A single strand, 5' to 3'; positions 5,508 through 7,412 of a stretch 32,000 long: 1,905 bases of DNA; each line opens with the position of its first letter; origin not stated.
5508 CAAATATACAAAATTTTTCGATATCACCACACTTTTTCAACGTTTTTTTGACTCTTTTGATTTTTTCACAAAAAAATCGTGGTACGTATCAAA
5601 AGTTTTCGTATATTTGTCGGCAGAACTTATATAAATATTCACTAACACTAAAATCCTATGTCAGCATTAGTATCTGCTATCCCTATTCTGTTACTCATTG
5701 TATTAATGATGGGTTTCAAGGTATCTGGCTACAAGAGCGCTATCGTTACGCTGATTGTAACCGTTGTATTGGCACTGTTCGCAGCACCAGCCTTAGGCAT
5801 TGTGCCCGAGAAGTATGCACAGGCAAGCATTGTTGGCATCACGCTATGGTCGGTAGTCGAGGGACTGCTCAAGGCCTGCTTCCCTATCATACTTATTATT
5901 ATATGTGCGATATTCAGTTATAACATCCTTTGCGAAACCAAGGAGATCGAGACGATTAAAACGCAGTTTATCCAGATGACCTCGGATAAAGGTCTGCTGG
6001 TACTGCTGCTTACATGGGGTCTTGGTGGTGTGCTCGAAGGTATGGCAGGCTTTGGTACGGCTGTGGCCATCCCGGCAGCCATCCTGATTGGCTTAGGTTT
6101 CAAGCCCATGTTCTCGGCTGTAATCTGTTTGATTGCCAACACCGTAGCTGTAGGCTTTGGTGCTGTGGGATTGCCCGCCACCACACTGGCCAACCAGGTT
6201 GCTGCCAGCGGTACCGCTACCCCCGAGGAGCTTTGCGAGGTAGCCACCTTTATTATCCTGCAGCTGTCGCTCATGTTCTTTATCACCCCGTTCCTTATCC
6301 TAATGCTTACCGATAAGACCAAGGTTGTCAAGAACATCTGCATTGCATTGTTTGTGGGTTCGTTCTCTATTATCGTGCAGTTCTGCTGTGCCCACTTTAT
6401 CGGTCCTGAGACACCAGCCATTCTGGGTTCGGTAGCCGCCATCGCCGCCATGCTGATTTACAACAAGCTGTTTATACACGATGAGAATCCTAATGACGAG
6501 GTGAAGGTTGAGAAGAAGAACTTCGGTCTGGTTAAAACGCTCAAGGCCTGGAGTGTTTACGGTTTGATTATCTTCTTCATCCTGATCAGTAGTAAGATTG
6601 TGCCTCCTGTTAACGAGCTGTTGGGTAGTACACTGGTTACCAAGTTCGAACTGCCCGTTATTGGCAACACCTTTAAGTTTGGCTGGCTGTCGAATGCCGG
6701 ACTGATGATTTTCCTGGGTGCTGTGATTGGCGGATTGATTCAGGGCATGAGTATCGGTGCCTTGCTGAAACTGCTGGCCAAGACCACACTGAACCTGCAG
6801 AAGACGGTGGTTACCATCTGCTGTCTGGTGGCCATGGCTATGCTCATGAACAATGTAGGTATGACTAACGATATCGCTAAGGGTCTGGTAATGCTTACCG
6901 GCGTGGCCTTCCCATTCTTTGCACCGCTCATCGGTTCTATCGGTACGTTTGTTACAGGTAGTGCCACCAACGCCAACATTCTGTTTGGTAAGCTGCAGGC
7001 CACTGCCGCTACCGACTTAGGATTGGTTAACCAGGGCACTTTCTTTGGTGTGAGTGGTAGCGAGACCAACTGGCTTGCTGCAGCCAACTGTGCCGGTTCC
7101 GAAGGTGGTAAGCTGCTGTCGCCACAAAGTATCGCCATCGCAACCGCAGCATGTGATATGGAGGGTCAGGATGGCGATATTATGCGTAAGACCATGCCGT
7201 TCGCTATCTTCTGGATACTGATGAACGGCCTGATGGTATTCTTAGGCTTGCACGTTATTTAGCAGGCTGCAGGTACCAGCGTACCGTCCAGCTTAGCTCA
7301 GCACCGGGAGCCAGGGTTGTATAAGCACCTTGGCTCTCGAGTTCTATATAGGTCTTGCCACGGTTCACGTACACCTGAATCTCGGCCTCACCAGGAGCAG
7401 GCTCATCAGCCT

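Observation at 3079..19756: Dispersed family of tandem heptanucleotide arrays whose orientation obeys a keep-the-ORF-open rule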

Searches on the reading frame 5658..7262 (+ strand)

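Call 69: search_protein_families(library=pfam, proteins=[window:5658-7262:+])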
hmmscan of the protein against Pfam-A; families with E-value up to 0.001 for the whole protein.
window:5658-7262:+ (534 aa): 1 family
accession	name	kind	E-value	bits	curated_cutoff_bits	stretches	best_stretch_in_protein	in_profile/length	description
PF02652.20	Lactate_perm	-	1.7e-107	360.8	27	1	1-529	1-521/522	L-lactate permease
